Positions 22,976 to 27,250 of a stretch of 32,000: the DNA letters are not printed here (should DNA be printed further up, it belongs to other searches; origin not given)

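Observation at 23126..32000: bcsA-bcsB-bcsZ operon completed by a 1,314-aa SPOR-like/TPR/unknown-domain protein instead of canonical BcsC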

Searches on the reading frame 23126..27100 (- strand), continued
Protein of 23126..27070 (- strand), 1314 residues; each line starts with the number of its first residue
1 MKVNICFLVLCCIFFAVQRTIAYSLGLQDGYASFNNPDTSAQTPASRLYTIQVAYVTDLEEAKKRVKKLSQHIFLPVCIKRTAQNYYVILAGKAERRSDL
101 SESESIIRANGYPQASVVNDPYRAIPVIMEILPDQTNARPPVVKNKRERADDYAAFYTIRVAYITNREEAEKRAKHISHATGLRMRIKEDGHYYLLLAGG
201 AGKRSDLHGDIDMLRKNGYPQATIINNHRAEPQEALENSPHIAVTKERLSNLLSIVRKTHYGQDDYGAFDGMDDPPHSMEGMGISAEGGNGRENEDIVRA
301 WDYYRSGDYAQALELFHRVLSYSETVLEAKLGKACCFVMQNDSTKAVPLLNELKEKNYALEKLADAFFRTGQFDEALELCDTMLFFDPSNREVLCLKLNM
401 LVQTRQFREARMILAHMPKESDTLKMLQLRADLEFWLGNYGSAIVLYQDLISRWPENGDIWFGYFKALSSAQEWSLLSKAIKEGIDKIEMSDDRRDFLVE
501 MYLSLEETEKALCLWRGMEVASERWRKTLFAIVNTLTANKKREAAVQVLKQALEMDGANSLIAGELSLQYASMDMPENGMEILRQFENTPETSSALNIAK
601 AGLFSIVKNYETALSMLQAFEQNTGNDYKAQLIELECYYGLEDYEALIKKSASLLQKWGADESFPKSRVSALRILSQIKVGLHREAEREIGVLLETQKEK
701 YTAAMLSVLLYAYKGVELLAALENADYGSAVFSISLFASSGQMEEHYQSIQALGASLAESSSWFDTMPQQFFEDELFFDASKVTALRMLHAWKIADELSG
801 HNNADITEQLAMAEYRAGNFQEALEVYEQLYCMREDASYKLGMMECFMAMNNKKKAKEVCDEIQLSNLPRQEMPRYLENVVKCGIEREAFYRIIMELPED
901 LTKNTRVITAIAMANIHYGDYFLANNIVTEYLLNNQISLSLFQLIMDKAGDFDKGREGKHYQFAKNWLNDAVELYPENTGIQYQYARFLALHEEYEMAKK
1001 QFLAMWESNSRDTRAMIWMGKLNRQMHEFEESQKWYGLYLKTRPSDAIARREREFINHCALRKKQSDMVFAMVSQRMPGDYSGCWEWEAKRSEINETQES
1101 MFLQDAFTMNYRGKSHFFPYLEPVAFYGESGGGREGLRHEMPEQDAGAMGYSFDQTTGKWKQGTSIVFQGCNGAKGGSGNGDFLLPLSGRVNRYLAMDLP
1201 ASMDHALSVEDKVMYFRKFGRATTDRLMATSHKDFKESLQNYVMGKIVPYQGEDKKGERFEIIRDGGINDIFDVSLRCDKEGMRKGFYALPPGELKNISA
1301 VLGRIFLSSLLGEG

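Call 23: search_protein_families(library=pfam, proteins=[L003:14088-18170:+, P0005, P0003], max_evalue=0.01)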
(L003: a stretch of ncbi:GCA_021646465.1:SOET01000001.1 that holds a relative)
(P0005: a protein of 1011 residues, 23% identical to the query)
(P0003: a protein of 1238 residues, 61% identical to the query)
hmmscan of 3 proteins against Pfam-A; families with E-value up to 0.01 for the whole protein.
L003:14088-18170:+ (1361 aa): 17 families
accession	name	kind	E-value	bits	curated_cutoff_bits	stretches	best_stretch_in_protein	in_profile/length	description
PF14559.12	TPR_19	-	9.7e-35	119.2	25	1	237-296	4-63/68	Tetratricopeptide repeat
PF13428.12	TPR_14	-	9e-20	69.6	23.5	1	356-397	2-43/44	Tetratricopeptide repeat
PF13174.12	TPR_6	-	1.1e-15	57.5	26.3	0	359-387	4-32/33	Tetratricopeptide repeat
PF07719.23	TPR_2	-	2.3e-14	52.7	27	0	363-387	9-33/34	Tetratricopeptide repeat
PF13432.12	TPR_16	-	3e-13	50.4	32.7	0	713-767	1-56/65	Tetratricopeptide repeat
PF13424.12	TPR_12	-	3.2e-09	37.3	30.1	0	689-736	25-72/77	Tetratricopeptide repeat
PF12895.13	ANAPC3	-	7.2e-08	33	27.2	1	231-283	30-81/82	Anaphase-promoting complex, cyclosome, subunit 3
PF25068.1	ARM_TT21_4th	-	1.2e-06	29.3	30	0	1006-1062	18-73/153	Tetratricopeptide repeat protein 21 forth ARM domain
PF24575.1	TPR_Slam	-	8.9e-06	26.5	35.2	0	332-391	22-83/104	Surface lipoprotein assembly modifier, N-terminal TPR repeats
PF23914.1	TPR_CcmH_CycH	-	2.1e-05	24.8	42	0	337-389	103-155/158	Cytochrome c-type biogenesis protein H TPR domain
PF14561.12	TPR_20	-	4.2e-05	24.2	25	0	874-907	12-45/90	Tetratricopeptide repeat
PF00515.34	TPR_1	-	7.7e-05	22.8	27.8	0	297-319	10-32/34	Tetratricopeptide repeat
PF14853.12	Fis1_TPR_C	-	9.3e-05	23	25.3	0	709-742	1-34/53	Fis1 C-terminal tetratricopeptide repeat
PF13431.12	TPR_17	-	0.00011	22.6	24.4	0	1009-1034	1-26/34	Tetratricopeptide repeat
PF13176.12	TPR_7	-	0.00058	20.2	27.9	0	713-740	3-30/36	Tetratricopeptide repeat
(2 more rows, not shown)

P0005 (1011 aa): 20 families
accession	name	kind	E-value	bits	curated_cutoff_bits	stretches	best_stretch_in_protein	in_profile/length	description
PF05420.17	BCSC_C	-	8.6e-48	163.7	23.5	1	675-996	1-335/336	Cellulose synthase operon protein C C-terminus (BCSC_C)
PF14559.12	TPR_19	-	2.5e-23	82.6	25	3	200-252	4-56/68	Tetratricopeptide repeat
PF12895.13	ANAPC3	-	1.7e-17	63.9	27.2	2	535-608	2-75/82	Anaphase-promoting complex, cyclosome, subunit 3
PF13432.12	TPR_16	-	2.9e-11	44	32.7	0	192-248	2-58/65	Tetratricopeptide repeat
PF23914.1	TPR_CcmH_CycH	-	1.8e-08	34.8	42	1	498-579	64-144/158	Cytochrome c-type biogenesis protein H TPR domain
PF13174.12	TPR_6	-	3e-08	34.2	26.3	0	451-481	1-31/33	Tetratricopeptide repeat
PF13428.12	TPR_14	-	1.6e-07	31.8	23.5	0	450-491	1-42/44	Tetratricopeptide repeat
PF13431.12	TPR_17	-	4.6e-07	30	24.4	0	546-576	3-33/34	Tetratricopeptide repeat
PF25062.1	ARM_TT21_N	-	1.1e-06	29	40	1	439-599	17-175/222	Tetratricopeptide repeat protein 21 N-terminal ARM repeat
PF04733.20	Coatomer_E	-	2.7e-06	27.5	21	1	201-298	181-280/290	Coatomer epsilon subunit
PF14561.12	TPR_20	-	4.5e-06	27.4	25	0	432-485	5-57/90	Tetratricopeptide repeat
PF13424.12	TPR_12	-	5.2e-06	27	30.1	0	529-579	10-68/77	Tetratricopeptide repeat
PF07719.23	TPR_2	-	8.4e-06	26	27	0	558-579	3-24/34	Tetratricopeptide repeat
PF13429.12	TPR_15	-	0.00018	21.5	26.2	0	486-611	112-236/280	Tetratricopeptide repeat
PF13374.12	TPR_10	-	0.00027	21.3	27.5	0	558-580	4-26/42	Tetratricopeptide repeat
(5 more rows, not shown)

P0003 (1238 aa): 22 families
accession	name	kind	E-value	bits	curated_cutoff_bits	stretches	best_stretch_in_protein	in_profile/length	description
PF14559.12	TPR_19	-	3.6e-19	69.3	25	1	738-788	3-53/68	Tetratricopeptide repeat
PF13428.12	TPR_14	-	1.5e-18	65.8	23.5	2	347-388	2-43/44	Tetratricopeptide repeat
PF13432.12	TPR_16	-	7.4e-15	55.5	32.7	2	732-786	3-57/65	Tetratricopeptide repeat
PF05036.18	SPOR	-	7.6e-11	42.6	21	2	32-103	3-75/76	SPOR domain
PF13424.12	TPR_12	-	1.3e-09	38.5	30.1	1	716-754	32-73/77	Tetratricopeptide repeat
PF07719.23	TPR_2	-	4.8e-09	36.1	27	1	728-758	3-33/34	Tetratricopeptide repeat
PF23914.1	TPR_CcmH_CycH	-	2.4e-08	34.4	42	0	892-961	74-146/158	Cytochrome c-type biogenesis protein H TPR domain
PF12895.13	ANAPC3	-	3.1e-07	31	27.2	2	293-370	3-80/82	Anaphase-promoting complex, cyclosome, subunit 3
PF17004.11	SRP_TPR_like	-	1.7e-06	28.5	35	0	293-377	28-94/109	Putative TPR-like repeat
PF13431.12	TPR_17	-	2.2e-05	24.8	24.4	0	893-922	4-33/34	Tetratricopeptide repeat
PF00515.34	TPR_1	-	3.7e-05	23.8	27.8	0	730-751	5-26/34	Tetratricopeptide repeat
PF13174.12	TPR_6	-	4.6e-05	24.2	26.3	0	731-758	5-32/33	Tetratricopeptide repeat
PF13176.12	TPR_7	-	0.00064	20.1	27.9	0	731-752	4-27/36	Tetratricopeptide repeat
PF24575.1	TPR_Slam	-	0.0018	19.1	35.2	0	728-781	49-101/104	Surface lipoprotein assembly modifier, N-terminal TPR repeats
PF14938.12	SNAP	-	0.0025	17.8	25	0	725-772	154-201/282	Soluble NSF attachment protein, SNAP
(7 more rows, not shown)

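Call 31: find_homologous_proteins(query=L003:14088-18170:+)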
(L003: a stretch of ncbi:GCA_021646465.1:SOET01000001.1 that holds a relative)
Query L003:14088-18170:+ (1361 aa): 14 proteins with E <= 0.001 among 8000 candidates.
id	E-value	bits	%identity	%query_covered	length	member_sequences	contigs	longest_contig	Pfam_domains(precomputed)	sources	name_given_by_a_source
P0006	0.0e+0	3108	100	100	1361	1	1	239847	PF14559.13,PF24575.2,PF25068.3,PF12895.14,PF13424.13,PF13432.13,PF13428.13,PF07719.24,PF13174.13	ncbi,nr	ncbi:MAG: tetratricopeptide repeat protein [Candidatus Kuenenia sp.]|nr:tetratricopeptide repeat pro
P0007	0.0e+0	2439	78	100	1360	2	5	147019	PF14559.13,PF24575.2,PF12895.14,PF13424.13,PF13432.13,PF13428.13,PF07719.24,PF13174.13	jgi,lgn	-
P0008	0.0e+0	2269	73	100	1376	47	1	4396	PF14559.13,PF13431.13,PF12895.14,PF13424.13,PF13432.13,PF13428.13,PF07719.24,PF13174.13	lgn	-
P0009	0.0e+0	1635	57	94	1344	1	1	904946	PF14559.13,PF13431.13,PF23914.2,PF12895.14,PF13424.13,PF21033.5,PF13432.13,PF13428.13,PF14561.13,PF07719.24,PF13174.13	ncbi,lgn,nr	ncbi:MAG: hypothetical protein MRJ65_03855 [Candidatus Brocadiaceae bacterium]|nr:hypothetical prote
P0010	0.0e+0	1119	45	83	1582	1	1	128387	PF13431.13,PF23914.2,PF22153.3,PF13428.13,PF14559.13,PF24575.2,PF14407.12,PF04097.21,PF13371.13,PF13424.13,PF13432.13,PF09136.17,PF07719.24,PF13174.13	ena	-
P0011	0.0e+0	1036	46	74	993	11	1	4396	PF14559.13,PF13431.13,PF13424.13,PF13432.13,PF13428.13,PF07719.24,PF13174.13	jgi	jgi:tetratricopeptide (TPR) repeat protein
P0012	2.3e-290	985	47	70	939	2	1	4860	PF14559.13,PF13431.13,PF13424.13,PF13432.13,PF13428.13,PF07719.24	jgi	jgi:tetratricopeptide (TPR) repeat protein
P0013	1.5e-12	65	26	10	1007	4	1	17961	PF13431.13,PF23914.2,PF13414.13,PF13176.13,PF13428.13,PF25064.2,PF14559.13,PF24575.2,PF13371.13,PF00515.35,PF12895.14,PF13424.13,PF13432.13,PF13181.13,PF14561.13,PF07719.24,PF13174.13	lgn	-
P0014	1.8e-10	58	26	10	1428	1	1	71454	PF03704.24,PF13414.13,PF01535.27,PF12688.14,PF13374.13,PF24575.2,PF25068.3,PF11846.15,PF00515.35,PF13424.13,PF14938.13,PF13429.13,PF22883.2,PF14561.13,PF07719.24,PF13174.13,PF20308.5,PF25063.1,PF13431.13,PF23914.2,PF25058.2,PF13176.13,PF24885.2,PF13428.13,PF25064.2,PF14559.13,PF13371.13,PF12895.14,P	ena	-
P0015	1.7e-8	51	26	13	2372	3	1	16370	PF09976.16,PF13414.13,PF23558.2,PF01535.27,PF12569.15,PF24575.2,PF00515.35,PF13424.13,PF13429.13,PF24603.2,PF14561.13,PF07719.24,PF13174.13,PF20308.5,PF25063.1,PF13431.13,PF23914.2,PF25058.2,PF13176.13,PF13428.13,PF25064.2,PF14559.13,PF13371.13,PF17874.8,PF12895.14,PF13432.13,PF09295.17,PF13181.13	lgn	-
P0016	3.5e-6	44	25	15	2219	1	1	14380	PF10602.16,PF09976.16,PF13414.13,PF01535.27,PF12569.15,PF23276.3,PF07721.21,PF24575.2,PF25068.3,PF00515.35,PF13424.13,PF14561.13,PF07719.24,PF13174.13,PF20308.5,PF25063.1,PF13431.13,PF23914.2,PF25058.2,PF23300.4,PF13176.13,PF24885.2,PF13428.13,PF00637.27,PF25064.2,PF14559.13,PF13371.13,PF12895.14,PF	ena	-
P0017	6.5e-6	43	24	12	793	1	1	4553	PF05843.21,PF25060.1,PF13414.13,PF12569.15,PF23241.2,PF13374.13,PF07721.21,PF24575.2,PF00515.35,PF13424.13,PF14561.13,PF07719.24,PF13174.13,PF25063.1,PF13431.13,PF23914.2,PF25062.2,PF12583.15,PF25058.2,PF13176.13,PF13428.13,PF25064.2,PF14559.13,PF13371.13,PF12895.14,PF21033.5,PF23240.2,PF13432.13,PF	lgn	-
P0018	8.0e-5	39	25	15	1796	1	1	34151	PF10602.16,PF05843.21,PF09976.16,PF13414.13,PF01535.27,PF12569.15,PF23276.3,PF13374.13,PF07721.21,PF24575.2,PF25068.3,PF00515.35,PF13424.13,PF14561.13,PF07719.24,PF13174.13,PF20308.5,PF25063.1,PF13431.13,PF23914.2,PF20225.5,PF25058.2,PF13176.13,PF24885.2,PF13428.13,PF00637.27,PF25064.2,PF14559.13,PF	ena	-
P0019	7.9e-4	36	25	10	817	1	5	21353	PF05843.21,PF25060.1,PF13414.13,PF12569.15,PF23241.2,PF24575.2,PF00515.35,PF13424.13,PF14561.13,PF07719.24,PF13174.13,PF25063.1,PF13431.13,PF23914.2,PF25062.2,PF25058.2,PF13176.13,PF13428.13,PF25064.2,PF14559.13,PF13371.13,PF12895.14,PF23240.2,PF13432.13,PF13181.13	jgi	jgi:cellulose synthase operon protein C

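Call 32: find_encoding_contigs(protein=P0008, flank=10000, max_places=6)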
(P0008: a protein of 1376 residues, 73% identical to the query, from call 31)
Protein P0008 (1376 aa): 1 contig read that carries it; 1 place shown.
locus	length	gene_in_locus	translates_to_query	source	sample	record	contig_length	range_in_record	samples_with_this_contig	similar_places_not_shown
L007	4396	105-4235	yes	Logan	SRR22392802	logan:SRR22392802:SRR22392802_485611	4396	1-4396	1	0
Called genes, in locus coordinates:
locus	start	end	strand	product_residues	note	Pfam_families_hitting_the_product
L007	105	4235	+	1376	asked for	PF07719:TPR_2 (faint), PF12895:ANAPC3 (faint), PF13174:TPR_6 (faint), PF13424:TPR_12 (faint), PF13428:TPR_14 (faint), PF13432:TPR_16 (faint), PF14559:TPR_19 (faint), PF13431:TPR_17 (faint)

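Call 33: find_encoding_contigs(protein=P0009, flank=10000, max_places=2)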
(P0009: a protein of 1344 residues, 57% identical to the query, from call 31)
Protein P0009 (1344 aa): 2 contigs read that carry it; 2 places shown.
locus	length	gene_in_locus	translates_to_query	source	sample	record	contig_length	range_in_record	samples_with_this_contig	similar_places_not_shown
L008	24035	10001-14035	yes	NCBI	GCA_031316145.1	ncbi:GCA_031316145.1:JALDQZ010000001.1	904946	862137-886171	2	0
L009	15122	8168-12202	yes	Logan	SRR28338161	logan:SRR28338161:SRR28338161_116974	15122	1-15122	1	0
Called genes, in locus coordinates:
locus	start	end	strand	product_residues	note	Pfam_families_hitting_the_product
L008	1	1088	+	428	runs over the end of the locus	PF13439:Glyco_transf_4, PF13579:Glyco_trans_4_4 (weak), PF00534:Glycos_transf_1, PF13692:Glyco_trans_1_4, PF13524:Glyco_trans_1_2 (faint)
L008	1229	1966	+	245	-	PF00583:Acetyltransf_1, PF13302:Acetyltransf_3, PF13508:Acetyltransf_7 (weak)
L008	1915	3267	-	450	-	PF13480:Acetyltransf_6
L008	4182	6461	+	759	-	PF00535:Glycos_transf_2, PF13641:Glyco_tranf_2_3, PF13506:Glyco_transf_21, PF13632:Glyco_trans_2_3, PF03552:Cellulose_synt, PF07238:PilZ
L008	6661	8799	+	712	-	PF03170:CBM_BcsB_1st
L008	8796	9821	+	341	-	PF01270:Glyco_hydro_8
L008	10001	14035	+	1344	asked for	PF07719:TPR_2 (faint), PF12895:ANAPC3 (faint), PF13424:TPR_12 (faint), PF13428:TPR_14 (faint), PF13431:TPR_17 (faint), PF13432:TPR_16 (faint), PF23914:TPR_CcmH_CycH (faint), PF13174:TPR_6 (faint), +3 more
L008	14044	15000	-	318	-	PF00211:Guanylate_cyc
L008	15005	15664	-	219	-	PF09430:EMC7_beta-sandw (faint)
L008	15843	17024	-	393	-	PF01941:AdoMet_Synthase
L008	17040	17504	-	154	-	PF00582:Usp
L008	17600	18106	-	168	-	PF04981:NMD3 (weak)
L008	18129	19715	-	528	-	PF03065:Glyco_hydro_57, PF09210:BE_C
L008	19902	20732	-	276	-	PF16258:DUF4912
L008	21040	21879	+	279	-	PF00582:Usp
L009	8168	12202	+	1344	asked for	PF07719:TPR_2 (faint), PF12895:ANAPC3 (faint), PF13424:TPR_12 (faint), PF13428:TPR_14 (faint), PF13431:TPR_17 (faint), PF13432:TPR_16 (faint), PF23914:TPR_CcmH_CycH (faint), PF13174:TPR_6 (faint), +3 more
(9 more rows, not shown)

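Call 34: find_encoding_contigs(protein=P0010, flank=10000, max_places=2)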
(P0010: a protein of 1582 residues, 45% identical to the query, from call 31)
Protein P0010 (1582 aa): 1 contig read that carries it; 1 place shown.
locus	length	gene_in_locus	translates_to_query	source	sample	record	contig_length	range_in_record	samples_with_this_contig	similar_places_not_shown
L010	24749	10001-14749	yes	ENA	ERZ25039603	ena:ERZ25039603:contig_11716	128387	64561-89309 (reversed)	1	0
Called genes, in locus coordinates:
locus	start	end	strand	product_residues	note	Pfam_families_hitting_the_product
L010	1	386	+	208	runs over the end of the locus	PF00484:Pro_CA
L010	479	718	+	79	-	-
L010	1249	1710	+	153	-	PF03600:CitMHS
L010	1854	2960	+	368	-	PF00990:GGDEF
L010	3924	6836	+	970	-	PF05729:NACHT, PF03781:FGE-sulfatase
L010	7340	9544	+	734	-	PF00535:Glycos_transf_2, PF13641:Glyco_tranf_2_3, PF13506:Glyco_transf_21, PF13632:Glyco_trans_2_3, PF03552:Cellulose_synt, PF07238:PilZ (weak)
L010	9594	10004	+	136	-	-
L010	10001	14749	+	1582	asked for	PF07719:TPR_2 (faint), PF13174:TPR_6 (faint), PF13371:TPR_9 (faint), PF13424:TPR_12 (faint), PF13428:TPR_14 (faint), PF13432:TPR_16 (faint), PF23914:TPR_CcmH_CycH (faint), PF14559:TPR_19 (weak), +6 more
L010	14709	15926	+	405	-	PF01270:Glyco_hydro_8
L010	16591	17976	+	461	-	PF07396:Porin_O_P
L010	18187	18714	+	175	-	PF07238:PilZ (weak)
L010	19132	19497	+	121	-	PF00072:Response_reg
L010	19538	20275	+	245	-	PF00512:HisKA, PF02518:HATPase_c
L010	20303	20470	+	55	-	-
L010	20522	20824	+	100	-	PF00072:Response_reg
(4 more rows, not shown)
